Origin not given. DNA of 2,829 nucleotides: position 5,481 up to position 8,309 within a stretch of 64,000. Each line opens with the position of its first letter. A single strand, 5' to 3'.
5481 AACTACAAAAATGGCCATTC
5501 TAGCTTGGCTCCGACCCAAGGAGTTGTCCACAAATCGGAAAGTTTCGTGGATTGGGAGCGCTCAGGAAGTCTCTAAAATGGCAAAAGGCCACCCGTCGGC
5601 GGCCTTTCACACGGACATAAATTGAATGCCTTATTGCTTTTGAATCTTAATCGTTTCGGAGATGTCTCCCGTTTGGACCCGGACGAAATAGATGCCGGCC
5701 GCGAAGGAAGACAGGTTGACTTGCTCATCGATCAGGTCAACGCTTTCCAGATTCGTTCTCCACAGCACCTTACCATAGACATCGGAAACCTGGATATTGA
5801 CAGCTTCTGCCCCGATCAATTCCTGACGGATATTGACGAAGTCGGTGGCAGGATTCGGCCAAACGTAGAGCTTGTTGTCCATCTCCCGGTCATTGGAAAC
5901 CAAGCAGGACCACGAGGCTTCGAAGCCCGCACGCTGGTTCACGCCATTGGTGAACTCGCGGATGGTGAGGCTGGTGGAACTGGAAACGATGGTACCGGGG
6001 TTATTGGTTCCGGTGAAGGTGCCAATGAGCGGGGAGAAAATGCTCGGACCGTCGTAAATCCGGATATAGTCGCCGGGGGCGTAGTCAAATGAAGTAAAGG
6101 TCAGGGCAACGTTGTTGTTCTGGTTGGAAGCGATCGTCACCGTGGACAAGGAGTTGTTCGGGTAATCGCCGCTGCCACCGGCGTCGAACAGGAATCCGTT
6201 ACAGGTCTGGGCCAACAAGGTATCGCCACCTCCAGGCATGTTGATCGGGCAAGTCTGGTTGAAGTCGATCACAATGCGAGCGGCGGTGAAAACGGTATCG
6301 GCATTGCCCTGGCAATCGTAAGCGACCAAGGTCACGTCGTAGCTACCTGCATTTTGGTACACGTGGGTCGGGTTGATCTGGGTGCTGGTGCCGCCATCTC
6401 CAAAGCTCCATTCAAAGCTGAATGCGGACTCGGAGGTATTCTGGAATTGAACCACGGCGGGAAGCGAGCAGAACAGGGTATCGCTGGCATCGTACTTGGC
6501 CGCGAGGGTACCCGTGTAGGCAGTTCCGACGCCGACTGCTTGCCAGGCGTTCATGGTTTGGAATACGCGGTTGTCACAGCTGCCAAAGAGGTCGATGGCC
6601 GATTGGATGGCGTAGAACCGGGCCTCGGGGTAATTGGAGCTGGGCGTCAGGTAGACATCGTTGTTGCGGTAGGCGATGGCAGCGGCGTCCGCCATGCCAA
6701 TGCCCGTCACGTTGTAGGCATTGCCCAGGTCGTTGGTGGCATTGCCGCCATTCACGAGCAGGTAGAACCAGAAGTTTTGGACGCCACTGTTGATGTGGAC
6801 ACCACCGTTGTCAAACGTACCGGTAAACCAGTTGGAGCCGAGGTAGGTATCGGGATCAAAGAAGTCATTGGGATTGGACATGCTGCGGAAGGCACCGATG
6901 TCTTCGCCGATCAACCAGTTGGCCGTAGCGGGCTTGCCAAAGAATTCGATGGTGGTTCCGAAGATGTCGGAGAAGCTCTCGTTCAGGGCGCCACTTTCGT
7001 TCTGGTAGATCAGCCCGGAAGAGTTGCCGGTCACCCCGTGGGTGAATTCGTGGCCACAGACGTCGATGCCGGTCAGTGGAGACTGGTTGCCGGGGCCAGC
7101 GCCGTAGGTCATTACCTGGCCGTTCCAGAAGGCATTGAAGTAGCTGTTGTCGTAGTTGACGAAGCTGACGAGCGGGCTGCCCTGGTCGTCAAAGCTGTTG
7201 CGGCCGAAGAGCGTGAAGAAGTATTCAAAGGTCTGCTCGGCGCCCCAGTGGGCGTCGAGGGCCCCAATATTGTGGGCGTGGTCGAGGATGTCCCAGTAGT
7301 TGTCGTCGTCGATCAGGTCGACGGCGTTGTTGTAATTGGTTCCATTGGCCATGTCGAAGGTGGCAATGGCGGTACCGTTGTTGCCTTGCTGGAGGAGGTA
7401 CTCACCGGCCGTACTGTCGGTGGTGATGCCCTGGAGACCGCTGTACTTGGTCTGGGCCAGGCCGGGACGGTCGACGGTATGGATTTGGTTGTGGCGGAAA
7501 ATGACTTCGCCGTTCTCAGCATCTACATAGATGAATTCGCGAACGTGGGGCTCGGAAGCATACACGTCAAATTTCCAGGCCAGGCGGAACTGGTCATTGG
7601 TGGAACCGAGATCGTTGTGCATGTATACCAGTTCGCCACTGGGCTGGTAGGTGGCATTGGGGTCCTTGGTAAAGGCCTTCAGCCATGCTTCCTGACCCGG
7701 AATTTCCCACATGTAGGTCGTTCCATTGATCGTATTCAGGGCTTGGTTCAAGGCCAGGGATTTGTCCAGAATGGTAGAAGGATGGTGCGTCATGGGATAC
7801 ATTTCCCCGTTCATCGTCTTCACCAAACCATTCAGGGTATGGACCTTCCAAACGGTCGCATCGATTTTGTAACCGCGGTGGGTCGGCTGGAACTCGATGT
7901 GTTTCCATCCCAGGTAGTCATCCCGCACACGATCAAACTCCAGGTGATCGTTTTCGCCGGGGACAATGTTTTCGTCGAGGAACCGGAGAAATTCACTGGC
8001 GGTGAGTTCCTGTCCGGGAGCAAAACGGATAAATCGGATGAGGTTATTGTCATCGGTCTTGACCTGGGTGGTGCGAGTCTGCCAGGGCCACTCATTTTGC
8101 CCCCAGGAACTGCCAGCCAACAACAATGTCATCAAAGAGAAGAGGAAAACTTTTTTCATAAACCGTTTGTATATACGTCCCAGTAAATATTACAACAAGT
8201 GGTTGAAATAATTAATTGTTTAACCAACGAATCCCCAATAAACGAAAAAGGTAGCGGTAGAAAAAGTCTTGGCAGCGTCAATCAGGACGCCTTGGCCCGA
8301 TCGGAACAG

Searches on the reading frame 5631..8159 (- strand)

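Call 51: search_protein_families(library=pfam, proteins=[window:5631-8159:-], max_evalue=0.00001)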
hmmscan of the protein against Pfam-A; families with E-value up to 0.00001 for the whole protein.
window:5631-8159:- (842 aa): 6 families
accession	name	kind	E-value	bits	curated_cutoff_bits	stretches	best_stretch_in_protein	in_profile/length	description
PF02868.21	Peptidase_M4_C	-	7.2e-44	150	24.4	1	381-544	1-165/165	Thermolysin metallopeptidase, alpha-helical domain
PF01447.24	Peptidase_M4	-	3.5e-36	125.3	22.4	1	235-377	4-144/145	Thermolysin metallopeptidase, catalytic domain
PF18962.6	Por_Secre_tail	-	2.6e-13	50.5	27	1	766-838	1-72/75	Secretion system C-terminal sorting domain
PF18911.6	PKD_4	-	4.3e-13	49.6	27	1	571-623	25-78/85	PKD domain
PF00431.26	CUB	-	2.2e-11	44.5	21.4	1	660-749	15-109/110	CUB domain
PF00801.26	PKD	-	2.5e-10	40.7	23.5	1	562-622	9-74/80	PKD domain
